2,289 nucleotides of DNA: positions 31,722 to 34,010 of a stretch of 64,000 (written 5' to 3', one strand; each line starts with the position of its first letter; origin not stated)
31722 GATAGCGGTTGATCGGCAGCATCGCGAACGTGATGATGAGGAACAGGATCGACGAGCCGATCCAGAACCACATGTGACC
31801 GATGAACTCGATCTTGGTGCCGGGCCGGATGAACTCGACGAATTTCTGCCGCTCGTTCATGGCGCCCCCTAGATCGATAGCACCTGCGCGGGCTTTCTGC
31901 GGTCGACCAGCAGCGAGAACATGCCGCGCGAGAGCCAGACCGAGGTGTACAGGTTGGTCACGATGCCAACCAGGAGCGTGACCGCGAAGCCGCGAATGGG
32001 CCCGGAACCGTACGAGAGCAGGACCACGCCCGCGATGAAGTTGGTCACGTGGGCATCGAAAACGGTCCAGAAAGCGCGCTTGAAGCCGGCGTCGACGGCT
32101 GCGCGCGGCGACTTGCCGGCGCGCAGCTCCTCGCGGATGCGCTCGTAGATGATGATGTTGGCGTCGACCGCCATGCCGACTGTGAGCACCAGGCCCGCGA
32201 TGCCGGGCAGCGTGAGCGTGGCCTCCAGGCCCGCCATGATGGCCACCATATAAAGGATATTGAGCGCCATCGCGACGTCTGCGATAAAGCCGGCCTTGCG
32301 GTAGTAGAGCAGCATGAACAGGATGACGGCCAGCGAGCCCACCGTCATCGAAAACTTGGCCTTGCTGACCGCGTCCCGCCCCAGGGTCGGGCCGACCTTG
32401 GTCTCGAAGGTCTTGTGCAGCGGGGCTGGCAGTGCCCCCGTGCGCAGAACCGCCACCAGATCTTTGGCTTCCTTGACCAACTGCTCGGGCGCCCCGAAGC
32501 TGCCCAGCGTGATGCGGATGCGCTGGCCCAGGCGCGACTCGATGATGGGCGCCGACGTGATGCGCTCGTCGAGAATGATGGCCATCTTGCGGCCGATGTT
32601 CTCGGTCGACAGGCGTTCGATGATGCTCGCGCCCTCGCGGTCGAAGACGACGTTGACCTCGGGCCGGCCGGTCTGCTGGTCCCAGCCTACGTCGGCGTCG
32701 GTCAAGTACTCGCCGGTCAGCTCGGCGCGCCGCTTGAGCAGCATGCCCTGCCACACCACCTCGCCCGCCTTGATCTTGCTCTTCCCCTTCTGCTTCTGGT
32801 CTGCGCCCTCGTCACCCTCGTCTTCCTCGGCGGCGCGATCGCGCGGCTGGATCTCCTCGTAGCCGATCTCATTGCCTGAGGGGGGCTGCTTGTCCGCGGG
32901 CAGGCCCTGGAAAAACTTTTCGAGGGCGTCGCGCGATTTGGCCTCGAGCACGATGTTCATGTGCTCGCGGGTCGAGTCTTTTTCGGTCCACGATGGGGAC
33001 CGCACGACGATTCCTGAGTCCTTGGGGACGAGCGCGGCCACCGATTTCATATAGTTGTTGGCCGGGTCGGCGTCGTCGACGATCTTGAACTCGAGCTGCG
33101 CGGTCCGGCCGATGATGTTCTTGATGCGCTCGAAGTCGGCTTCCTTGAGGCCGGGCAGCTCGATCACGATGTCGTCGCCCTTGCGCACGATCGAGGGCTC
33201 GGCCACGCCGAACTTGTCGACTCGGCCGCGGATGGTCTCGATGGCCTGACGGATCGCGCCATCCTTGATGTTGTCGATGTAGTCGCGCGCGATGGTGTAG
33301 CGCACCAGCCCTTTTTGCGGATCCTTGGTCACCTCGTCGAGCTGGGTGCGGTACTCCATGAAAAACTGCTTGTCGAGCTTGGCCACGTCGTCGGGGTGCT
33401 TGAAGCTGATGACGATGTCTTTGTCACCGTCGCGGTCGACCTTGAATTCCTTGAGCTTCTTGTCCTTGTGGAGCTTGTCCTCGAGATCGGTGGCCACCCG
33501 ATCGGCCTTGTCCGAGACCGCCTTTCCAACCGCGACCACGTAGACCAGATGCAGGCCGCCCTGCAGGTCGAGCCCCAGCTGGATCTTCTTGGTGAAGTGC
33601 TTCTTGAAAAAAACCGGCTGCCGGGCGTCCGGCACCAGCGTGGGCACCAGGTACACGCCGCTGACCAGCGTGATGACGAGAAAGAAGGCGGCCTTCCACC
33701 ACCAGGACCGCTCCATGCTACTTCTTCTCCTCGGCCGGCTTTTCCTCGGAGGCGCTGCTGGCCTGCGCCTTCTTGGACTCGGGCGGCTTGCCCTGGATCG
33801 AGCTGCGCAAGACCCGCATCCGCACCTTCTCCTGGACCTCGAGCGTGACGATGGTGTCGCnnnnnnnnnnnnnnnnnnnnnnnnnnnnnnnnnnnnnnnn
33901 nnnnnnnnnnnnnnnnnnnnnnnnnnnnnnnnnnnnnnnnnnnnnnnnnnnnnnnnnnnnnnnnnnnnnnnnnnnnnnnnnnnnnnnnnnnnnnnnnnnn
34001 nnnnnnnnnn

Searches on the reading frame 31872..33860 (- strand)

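Call 43: search_protein_families(library=pfam, proteins=[window:31872-33860:-], max_evalue=0.00001)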
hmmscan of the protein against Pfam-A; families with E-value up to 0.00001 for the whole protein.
window:31872-33860:- (663 aa): 4 families
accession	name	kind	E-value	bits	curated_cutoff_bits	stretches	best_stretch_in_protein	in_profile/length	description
PF22599.2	SecDF_P1_head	-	1.6e-27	96.1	27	1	372-479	12-114/114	SecDF, P1 head subdomain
PF21760.3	SecD_1st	-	1.1e-21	76.4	27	1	203-263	1-60/60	Protein translocase subunit SecDF, P1 domain, N-terminal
PF02355.23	SecD_SecF_C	-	1.6e-20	73.7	20.5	1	486-650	18-185/189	Protein export membrane protein SecD/SecF, C-terminal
PF00873.25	ACR_tran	-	3.3e-08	32.2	28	1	496-657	328-495/1021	AcrB/AcrD/AcrF family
